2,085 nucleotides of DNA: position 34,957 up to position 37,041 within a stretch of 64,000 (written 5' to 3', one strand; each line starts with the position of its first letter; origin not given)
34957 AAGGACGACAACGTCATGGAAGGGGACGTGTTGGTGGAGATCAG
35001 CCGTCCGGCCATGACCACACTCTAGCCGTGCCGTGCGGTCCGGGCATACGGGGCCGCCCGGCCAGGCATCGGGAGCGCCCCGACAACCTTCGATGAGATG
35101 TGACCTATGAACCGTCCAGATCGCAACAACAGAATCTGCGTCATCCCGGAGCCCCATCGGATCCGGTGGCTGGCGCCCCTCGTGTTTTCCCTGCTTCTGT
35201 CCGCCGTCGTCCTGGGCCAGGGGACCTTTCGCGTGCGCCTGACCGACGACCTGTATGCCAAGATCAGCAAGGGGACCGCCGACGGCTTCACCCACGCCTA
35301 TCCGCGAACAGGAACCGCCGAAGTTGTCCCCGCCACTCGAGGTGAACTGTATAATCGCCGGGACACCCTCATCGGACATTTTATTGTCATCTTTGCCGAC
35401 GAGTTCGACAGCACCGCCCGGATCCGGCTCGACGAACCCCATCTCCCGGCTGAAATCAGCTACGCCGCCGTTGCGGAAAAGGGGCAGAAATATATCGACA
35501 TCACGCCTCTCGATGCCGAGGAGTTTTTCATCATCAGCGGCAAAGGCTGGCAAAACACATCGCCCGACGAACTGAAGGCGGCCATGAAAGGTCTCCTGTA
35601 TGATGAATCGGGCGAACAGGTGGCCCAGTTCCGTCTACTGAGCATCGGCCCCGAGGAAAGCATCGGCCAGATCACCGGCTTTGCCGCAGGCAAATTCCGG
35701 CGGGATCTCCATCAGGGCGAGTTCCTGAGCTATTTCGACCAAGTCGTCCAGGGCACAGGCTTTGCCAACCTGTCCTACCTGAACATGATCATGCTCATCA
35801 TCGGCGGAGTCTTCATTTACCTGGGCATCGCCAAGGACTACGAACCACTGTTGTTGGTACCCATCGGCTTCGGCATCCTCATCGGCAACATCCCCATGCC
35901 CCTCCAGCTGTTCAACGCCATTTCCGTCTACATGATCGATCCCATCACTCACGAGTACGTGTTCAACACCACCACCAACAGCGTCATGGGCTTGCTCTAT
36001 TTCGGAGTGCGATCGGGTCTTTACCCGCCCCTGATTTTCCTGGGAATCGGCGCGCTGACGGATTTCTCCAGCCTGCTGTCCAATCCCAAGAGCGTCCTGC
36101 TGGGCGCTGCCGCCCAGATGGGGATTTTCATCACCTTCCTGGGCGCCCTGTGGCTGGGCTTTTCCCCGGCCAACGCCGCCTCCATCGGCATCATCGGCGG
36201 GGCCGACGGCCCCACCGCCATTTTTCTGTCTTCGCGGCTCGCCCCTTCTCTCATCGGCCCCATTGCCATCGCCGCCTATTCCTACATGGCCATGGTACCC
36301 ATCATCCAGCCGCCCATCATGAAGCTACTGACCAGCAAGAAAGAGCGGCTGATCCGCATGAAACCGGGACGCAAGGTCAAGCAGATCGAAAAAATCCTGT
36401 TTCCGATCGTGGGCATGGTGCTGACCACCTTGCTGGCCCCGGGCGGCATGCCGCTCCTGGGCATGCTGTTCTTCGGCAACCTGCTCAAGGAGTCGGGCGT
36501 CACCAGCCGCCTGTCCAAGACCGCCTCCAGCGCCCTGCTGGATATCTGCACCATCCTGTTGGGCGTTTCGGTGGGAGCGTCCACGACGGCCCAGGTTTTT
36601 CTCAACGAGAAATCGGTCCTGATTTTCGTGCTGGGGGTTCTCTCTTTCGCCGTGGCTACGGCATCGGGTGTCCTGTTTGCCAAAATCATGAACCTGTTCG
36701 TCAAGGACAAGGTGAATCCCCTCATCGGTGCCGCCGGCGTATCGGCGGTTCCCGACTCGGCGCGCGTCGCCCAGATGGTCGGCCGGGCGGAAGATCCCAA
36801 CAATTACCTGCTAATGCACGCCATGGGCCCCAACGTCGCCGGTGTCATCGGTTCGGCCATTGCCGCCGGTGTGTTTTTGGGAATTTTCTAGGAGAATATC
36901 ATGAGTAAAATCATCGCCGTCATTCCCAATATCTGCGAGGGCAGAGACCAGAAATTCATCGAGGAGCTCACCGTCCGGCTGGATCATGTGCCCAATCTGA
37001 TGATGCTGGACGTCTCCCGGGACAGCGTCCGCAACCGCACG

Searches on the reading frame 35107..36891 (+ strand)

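Call 80: search_protein_families(library=pfam, proteins=[window:35107-36891:+], max_evalue=0.00001)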
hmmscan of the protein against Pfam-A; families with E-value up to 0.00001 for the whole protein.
window:35107-36891:+ (594 aa): 1 family
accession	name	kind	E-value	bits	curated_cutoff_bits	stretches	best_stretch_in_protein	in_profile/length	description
PF03977.18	OAD_beta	-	2e-151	504.4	31.6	1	226-593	2-348/349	Na+-transporting oxaloacetate decarboxylase beta subunit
